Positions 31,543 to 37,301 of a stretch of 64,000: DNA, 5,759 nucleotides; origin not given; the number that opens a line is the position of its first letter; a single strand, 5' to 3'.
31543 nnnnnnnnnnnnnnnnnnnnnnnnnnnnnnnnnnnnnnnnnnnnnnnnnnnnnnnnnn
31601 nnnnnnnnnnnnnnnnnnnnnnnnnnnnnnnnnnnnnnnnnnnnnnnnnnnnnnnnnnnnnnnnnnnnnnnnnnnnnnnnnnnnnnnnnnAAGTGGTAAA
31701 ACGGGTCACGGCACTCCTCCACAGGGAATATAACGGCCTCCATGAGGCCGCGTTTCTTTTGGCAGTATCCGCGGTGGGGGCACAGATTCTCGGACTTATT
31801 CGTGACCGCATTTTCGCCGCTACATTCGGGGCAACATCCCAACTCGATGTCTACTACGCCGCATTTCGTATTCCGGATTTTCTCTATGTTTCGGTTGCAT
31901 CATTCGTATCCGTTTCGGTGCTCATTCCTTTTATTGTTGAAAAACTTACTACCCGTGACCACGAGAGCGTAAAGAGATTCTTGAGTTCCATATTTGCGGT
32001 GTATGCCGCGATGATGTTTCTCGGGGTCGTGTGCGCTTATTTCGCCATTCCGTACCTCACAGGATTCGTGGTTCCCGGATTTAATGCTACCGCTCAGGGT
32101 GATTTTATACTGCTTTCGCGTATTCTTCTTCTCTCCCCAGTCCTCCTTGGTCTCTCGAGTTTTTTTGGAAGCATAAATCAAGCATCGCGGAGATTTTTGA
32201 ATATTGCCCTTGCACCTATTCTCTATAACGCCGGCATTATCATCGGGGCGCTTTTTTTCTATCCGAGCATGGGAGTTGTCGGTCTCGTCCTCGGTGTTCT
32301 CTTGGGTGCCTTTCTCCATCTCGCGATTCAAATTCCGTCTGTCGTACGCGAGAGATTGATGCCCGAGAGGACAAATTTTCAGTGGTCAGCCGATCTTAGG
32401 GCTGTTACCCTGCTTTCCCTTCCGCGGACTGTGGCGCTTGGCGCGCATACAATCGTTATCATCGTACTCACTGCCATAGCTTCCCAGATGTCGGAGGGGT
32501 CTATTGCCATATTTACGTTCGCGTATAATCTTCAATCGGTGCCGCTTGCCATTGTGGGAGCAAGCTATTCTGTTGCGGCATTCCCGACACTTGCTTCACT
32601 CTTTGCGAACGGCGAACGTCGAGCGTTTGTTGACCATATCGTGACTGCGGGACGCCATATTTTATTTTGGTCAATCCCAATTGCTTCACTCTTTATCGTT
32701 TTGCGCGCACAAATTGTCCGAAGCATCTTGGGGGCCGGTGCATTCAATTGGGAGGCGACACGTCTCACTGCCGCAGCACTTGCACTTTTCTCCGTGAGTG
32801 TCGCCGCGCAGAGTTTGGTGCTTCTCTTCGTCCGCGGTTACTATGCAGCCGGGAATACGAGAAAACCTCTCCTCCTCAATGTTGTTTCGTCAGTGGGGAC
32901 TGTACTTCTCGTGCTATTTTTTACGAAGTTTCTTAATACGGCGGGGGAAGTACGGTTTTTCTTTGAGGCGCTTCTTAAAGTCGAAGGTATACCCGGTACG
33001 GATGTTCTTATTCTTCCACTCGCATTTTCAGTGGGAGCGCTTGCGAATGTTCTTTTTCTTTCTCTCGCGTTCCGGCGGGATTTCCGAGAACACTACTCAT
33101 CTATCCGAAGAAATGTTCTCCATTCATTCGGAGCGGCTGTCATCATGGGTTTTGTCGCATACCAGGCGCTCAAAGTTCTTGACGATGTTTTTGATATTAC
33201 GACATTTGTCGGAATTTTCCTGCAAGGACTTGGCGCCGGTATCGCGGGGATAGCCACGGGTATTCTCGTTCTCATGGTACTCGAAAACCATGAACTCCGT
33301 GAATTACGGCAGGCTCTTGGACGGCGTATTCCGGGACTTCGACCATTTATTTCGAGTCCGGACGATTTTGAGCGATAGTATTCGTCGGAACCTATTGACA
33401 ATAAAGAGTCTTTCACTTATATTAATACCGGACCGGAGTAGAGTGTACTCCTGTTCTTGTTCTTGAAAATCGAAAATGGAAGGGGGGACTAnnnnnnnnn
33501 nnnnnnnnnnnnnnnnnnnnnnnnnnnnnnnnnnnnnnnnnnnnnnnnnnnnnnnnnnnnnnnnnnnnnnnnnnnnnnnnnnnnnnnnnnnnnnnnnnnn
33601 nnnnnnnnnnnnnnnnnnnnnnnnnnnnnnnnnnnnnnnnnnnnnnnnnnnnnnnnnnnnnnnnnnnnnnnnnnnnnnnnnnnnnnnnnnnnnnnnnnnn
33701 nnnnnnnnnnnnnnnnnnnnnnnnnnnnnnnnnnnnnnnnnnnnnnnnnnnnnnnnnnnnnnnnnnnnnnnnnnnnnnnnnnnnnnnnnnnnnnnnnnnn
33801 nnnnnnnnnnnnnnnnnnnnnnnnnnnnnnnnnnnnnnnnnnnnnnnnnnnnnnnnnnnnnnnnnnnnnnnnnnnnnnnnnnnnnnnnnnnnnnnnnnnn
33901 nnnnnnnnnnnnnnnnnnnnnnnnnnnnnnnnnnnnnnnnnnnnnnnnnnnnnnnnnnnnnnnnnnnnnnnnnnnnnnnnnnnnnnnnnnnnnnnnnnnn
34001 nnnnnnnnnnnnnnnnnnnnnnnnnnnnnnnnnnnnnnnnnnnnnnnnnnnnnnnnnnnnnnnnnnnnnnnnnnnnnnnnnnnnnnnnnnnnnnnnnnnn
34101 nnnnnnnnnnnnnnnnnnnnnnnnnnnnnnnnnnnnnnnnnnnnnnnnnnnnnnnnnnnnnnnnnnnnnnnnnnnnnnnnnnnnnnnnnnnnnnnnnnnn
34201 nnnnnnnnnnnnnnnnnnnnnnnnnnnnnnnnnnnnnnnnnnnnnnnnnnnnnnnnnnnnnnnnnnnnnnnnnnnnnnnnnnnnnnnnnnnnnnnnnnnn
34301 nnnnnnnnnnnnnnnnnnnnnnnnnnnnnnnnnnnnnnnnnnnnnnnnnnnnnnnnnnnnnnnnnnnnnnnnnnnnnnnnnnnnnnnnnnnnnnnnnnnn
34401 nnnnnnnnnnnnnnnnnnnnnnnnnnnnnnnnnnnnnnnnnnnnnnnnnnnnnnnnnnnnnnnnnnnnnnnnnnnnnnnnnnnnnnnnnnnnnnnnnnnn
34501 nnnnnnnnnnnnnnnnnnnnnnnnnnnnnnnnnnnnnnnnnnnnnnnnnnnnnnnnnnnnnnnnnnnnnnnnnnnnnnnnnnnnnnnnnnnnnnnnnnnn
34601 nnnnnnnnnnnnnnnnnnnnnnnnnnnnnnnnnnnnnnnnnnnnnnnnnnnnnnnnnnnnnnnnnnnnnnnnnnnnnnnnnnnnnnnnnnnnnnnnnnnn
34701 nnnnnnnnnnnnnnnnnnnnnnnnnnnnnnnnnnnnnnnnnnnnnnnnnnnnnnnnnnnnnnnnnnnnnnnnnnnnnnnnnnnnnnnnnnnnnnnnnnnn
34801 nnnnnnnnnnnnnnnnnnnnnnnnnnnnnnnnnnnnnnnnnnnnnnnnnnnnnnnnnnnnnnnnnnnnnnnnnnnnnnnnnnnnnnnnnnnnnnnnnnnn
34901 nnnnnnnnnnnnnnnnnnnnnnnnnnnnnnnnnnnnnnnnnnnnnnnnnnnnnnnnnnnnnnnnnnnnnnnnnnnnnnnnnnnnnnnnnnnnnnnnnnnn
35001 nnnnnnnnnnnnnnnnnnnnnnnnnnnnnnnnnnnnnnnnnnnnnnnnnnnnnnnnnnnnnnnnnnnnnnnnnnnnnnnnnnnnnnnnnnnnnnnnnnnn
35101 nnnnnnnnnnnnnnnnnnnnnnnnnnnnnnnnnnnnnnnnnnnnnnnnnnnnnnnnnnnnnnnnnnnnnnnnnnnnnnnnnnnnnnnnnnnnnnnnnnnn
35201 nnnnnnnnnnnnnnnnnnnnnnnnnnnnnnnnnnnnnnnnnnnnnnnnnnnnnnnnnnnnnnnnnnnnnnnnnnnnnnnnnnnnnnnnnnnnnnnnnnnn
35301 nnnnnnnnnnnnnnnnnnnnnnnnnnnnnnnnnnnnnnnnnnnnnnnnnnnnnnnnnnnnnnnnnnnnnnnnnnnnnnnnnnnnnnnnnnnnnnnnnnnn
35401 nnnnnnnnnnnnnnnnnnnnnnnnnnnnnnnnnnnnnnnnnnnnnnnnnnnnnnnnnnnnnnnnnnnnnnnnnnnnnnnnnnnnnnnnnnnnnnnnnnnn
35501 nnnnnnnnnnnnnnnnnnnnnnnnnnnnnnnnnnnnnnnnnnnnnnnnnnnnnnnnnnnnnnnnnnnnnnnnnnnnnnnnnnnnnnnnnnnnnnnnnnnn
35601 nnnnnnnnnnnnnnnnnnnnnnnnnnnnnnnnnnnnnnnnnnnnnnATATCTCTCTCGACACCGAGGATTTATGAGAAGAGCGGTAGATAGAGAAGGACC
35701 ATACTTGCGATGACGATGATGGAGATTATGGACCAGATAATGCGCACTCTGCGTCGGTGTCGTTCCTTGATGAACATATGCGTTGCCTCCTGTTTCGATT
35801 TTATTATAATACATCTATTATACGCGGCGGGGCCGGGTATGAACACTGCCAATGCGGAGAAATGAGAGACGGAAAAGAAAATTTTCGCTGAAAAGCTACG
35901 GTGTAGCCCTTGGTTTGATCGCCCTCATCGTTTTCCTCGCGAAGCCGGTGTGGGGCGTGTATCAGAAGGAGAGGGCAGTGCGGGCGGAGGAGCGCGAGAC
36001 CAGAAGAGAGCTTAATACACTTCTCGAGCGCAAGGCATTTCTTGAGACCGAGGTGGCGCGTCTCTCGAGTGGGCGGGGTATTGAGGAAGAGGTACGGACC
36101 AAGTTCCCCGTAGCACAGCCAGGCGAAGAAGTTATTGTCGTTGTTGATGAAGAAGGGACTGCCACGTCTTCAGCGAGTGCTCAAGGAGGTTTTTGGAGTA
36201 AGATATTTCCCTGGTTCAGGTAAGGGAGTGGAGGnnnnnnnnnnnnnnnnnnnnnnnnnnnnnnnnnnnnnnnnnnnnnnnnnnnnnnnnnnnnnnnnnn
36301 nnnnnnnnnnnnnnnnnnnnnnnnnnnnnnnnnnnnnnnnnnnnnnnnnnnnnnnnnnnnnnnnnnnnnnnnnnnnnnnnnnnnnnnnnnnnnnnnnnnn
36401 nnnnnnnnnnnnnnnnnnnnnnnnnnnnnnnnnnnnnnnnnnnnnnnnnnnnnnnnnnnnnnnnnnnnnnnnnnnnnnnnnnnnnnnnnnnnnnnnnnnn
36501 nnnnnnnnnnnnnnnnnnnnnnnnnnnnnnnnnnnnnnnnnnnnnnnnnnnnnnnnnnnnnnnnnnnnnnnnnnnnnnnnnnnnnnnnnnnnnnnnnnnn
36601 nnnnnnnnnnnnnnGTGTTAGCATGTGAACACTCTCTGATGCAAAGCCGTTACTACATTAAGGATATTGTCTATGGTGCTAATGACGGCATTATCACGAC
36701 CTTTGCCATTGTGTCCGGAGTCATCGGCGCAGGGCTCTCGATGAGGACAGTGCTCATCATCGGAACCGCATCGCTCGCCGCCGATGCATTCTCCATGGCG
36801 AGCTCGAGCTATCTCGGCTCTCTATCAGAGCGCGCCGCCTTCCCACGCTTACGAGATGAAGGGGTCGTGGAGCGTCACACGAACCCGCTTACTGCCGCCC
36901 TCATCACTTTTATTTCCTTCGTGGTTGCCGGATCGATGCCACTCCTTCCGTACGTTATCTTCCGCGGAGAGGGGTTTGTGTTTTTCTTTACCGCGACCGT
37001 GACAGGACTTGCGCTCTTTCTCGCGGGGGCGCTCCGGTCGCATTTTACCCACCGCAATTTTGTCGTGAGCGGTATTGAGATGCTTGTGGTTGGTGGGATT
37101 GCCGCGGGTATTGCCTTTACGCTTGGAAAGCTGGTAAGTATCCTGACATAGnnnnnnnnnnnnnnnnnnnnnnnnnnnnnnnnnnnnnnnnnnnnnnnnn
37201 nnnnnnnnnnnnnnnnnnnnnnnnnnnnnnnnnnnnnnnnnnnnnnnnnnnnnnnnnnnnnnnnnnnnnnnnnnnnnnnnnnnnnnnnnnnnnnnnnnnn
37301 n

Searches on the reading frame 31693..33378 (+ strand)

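Call 11: search_protein_families(library=pfam, proteins=[window:31693-33378:+], max_evalue=0.00001)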
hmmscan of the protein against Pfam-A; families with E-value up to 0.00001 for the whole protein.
window:31693-33378:+ (561 aa): 1 family
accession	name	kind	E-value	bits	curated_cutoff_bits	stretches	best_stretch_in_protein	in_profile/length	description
PF03023.19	MurJ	-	4.5e-59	200.7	27.4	1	41-506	1-446/451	Lipid II flippase MurJ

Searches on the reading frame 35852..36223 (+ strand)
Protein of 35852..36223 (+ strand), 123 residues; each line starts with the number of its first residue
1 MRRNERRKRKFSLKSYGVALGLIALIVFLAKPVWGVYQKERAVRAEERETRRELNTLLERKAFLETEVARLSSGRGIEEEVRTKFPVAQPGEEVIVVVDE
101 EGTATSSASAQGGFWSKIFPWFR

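Call 57: search_protein_families(library=pfam, proteins=[window:35852-36223:+], max_evalue=0.001)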
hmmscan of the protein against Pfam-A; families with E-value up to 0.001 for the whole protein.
window:35852-36223:+ (123 aa): 1 family
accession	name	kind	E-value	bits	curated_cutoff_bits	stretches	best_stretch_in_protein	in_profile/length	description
PF04977.20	DivIC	-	1e-06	28.9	28.9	1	26-99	5-79/80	Septum formation initiator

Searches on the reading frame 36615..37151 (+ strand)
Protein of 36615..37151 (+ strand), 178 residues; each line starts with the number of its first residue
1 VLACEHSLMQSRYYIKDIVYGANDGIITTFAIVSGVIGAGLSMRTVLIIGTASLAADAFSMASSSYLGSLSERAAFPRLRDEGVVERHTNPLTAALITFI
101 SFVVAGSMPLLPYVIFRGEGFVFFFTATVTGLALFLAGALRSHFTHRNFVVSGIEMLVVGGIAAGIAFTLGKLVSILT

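Call 57: search_protein_families(library=pfam, proteins=[window:36615-37151:+], max_evalue=0.001)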
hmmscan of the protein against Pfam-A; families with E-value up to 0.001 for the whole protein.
window:36615-37151:+ (178 aa): 1 family
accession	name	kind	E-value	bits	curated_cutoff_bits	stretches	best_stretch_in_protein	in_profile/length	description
PF01988.24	VIT1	-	1e-37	130.5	28.1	2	86-172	128-214/214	VIT family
